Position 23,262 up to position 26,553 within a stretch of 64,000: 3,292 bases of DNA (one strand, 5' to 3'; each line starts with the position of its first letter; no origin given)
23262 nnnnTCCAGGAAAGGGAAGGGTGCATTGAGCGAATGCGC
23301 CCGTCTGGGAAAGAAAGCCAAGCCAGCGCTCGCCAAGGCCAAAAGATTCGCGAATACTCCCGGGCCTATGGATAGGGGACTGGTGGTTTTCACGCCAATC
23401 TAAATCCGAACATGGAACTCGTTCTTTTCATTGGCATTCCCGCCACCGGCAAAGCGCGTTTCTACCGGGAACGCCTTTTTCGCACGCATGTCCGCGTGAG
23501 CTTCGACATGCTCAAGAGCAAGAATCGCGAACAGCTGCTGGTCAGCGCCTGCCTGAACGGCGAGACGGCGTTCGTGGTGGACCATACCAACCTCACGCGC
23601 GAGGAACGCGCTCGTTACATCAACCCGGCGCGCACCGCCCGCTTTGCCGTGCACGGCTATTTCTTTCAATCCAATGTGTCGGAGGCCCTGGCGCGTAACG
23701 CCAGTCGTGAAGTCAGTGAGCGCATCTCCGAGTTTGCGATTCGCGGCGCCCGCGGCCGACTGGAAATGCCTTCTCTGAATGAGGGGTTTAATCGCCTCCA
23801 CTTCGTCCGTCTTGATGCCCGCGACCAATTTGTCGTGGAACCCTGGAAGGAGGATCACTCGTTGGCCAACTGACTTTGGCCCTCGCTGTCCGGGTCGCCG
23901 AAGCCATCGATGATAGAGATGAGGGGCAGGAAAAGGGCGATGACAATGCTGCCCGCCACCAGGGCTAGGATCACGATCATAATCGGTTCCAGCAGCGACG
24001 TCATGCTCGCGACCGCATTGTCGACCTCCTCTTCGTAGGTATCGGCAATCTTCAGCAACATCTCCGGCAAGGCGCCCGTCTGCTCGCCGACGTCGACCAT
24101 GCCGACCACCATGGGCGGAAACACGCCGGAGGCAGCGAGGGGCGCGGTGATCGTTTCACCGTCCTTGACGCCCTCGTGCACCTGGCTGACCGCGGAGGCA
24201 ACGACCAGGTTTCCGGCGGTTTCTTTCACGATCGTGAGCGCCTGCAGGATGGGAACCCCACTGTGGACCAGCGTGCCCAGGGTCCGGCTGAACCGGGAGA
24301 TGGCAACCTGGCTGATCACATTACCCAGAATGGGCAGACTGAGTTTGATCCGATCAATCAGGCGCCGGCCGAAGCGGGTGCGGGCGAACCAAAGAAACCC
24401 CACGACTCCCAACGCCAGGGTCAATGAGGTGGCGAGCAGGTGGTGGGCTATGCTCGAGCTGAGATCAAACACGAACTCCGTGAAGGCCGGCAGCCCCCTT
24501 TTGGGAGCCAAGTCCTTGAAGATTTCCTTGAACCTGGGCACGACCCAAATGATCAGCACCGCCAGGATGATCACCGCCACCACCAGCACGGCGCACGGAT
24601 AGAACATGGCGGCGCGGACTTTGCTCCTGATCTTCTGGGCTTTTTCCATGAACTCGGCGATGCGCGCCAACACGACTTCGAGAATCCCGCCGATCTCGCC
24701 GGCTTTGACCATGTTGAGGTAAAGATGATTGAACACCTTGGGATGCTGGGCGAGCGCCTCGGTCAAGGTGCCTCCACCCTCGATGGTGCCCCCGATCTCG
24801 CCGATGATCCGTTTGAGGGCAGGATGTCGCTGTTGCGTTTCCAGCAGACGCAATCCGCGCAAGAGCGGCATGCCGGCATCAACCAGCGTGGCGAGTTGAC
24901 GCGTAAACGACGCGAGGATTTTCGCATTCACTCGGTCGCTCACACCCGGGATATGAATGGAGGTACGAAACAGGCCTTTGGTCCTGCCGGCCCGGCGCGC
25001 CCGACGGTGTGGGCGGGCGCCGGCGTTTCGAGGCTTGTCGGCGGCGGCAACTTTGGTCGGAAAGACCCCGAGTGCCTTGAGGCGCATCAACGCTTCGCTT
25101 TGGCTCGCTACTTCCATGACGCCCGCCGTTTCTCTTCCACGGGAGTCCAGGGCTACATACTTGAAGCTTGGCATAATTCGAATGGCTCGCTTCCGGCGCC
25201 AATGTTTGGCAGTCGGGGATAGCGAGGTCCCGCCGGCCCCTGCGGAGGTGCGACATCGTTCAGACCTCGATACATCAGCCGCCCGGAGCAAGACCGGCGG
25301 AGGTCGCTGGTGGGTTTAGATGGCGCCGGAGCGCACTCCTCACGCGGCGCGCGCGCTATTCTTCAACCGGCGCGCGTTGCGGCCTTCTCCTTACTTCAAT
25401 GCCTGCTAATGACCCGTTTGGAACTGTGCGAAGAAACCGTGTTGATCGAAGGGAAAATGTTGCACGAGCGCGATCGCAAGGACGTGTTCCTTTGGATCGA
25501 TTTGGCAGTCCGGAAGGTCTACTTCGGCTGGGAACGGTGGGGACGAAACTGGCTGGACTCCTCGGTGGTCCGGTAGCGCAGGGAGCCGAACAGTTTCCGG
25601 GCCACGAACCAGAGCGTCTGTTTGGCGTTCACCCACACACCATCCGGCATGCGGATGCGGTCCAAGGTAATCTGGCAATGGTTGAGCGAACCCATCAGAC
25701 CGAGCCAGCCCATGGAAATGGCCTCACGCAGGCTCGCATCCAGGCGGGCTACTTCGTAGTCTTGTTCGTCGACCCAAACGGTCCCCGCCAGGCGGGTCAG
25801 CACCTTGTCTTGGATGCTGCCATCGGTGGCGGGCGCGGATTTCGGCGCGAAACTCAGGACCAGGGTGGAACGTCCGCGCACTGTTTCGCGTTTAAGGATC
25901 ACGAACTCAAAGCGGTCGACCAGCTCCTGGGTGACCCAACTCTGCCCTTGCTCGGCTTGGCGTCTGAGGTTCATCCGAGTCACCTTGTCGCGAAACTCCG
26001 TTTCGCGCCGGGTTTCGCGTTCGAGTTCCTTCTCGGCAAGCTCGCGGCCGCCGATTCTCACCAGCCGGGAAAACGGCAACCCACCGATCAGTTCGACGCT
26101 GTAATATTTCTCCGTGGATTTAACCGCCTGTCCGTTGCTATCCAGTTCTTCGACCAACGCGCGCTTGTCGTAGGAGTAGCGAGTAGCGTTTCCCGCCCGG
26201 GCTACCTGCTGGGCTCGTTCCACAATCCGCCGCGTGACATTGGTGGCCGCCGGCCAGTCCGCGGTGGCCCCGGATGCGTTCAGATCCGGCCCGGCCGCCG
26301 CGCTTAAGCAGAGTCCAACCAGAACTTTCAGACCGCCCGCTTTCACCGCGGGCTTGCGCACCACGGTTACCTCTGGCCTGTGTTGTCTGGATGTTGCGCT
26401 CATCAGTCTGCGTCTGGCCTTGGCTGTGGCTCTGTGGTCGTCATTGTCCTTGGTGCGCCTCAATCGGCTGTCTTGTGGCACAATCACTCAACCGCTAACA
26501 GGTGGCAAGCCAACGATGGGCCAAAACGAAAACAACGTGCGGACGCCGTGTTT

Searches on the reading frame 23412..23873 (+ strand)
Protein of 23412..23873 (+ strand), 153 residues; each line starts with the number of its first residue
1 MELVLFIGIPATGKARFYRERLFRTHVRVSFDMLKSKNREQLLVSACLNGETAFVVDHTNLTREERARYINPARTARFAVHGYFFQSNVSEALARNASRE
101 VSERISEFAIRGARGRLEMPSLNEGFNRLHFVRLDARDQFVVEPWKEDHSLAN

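Call 6: search_protein_families(library=pfam, proteins=[window:23412-23873:+], max_evalue=0.001)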
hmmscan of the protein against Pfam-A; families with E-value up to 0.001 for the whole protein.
window:23412-23873:+ (153 aa): 1 family
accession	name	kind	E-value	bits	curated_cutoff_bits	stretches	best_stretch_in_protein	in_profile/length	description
PF13671.12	AAA_33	-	7e-11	43.1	27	1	43-106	62-129/143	AAA domain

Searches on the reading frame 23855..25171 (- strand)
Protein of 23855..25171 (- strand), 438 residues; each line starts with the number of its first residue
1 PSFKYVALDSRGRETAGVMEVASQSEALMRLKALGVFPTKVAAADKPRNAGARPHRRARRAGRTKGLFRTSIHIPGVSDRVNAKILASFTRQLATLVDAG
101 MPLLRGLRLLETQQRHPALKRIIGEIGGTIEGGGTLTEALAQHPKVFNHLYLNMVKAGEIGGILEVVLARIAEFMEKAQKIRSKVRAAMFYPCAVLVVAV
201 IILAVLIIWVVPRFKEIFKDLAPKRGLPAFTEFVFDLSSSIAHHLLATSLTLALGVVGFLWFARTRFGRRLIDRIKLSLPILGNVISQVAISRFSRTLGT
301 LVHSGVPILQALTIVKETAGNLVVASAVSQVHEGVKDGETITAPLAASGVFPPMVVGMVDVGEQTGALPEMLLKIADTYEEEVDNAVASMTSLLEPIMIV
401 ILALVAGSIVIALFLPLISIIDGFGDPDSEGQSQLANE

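Call 3: search_protein_families(library=ncbifam, proteins=[window:23855-25171:-], max_evalue=0.01)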
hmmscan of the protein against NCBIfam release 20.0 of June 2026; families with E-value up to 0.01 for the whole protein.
window:23855-25171:- (438 aa): 6 families
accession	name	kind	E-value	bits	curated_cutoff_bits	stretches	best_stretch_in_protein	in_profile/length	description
TIGR02120.1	GspF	equivalog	6.8e-114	381.2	424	1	3-420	1-397/401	type II secretion system inner membrane protein GspF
NF052606.1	T4PiliAsmPilCMyx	equivalog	2.5e-113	379.1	700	1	2-421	21-415/419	type IV pilus assembly protein PilC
NF052607.1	T4PiliAsmPilCThrm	equivalog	1.1e-108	364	700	1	69-422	50-402/406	type IV pilus assembly protein PilC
NF047826.1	T3SSXpsF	equivalog_domain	5.1e-81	272.5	650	1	1-422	2-402/405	type II secretion system protein XpsF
NF007861.0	PRK10573.1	equivalog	3.1e-71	240.6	401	1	82-420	57-394/401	protein transport protein HofC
NF041012.2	T4P_ComGB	equivalog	5.1e-42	144.4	240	2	87-421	4-331/332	competence type IV pilus assembly protein ComGB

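Call 4: search_protein_families(library=pfam, proteins=[window:23855-25171:-], max_evalue=0.01)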
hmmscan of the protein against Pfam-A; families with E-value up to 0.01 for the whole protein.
window:23855-25171:- (438 aa): 1 family
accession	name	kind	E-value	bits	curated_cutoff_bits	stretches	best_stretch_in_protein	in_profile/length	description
PF00482.28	T2SSF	-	6e-64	214.1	25.2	2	89-212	1-125/125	Type II secretion system (T2SS), protein F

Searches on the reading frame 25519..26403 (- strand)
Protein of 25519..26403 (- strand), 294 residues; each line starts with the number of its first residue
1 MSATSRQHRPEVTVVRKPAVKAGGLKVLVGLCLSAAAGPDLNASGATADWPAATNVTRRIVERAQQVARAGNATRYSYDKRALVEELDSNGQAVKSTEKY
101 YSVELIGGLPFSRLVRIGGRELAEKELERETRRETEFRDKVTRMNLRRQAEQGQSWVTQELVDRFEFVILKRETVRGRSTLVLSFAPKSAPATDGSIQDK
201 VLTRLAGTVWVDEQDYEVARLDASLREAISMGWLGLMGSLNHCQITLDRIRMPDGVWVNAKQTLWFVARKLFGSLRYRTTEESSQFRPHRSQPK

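Call 3: search_protein_families(library=ncbifam, proteins=[window:25519-26403:-], max_evalue=0.01)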
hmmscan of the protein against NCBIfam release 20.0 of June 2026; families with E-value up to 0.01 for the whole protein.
window:25519-26403:- (294 aa): 0 families

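Call 4: search_protein_families(library=pfam, proteins=[window:25519-26403:-], max_evalue=0.01)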
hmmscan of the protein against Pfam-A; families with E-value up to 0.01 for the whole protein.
window:25519-26403:- (294 aa): 0 families

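Call 64: search_protein_families(library=pfam, proteins=[window:25519-26403:-], max_evalue=10)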
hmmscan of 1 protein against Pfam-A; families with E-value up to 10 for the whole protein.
window:25519-26403:- (294 aa): 0 families

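Call 76: predict_structure(protein=window:25519-26403:-)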
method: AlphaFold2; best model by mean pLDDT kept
length: 294 residues; sequences in the alignment: 1
mean_pLDDT: 37.4   pTM: 0.24
mean pLDDT of the five models: 37.4, 35.6, 33.9, 32.9, 29.4
residues with pLDDT >= 90: 0; 70-90: 0; 50-70: 17; < 50: 277
segments of 3 or more residues with pLDDT < 50: 1-86, 96-146, 148-150, 152-158, 168-184, 189-294
pLDDT, mean of each block of 10 residues (from residue 1): 32 26 33 34 32 36 42 41 50 48 37 31 40 38 44 47 50 40 47 39 37 34 35 32 31 36 34 29 33 35
secondary structure, 60 per line:
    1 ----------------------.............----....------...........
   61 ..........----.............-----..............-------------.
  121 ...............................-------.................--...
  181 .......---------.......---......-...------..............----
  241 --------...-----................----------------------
elements in order: H23-35 H40-43 H50-70 E75-87 E93-106 H120-151 H159-164 E165-175 E178-187 H197-203 E207-212 H223-236 E249-251 E257-259 H260-272

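Call 83: search_protein_families(library=padloc, proteins=[window:25519-26403:-], max_evalue=0.01)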
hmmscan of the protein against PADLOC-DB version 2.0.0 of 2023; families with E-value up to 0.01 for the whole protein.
window:25519-26403:- (294 aa): 0 families
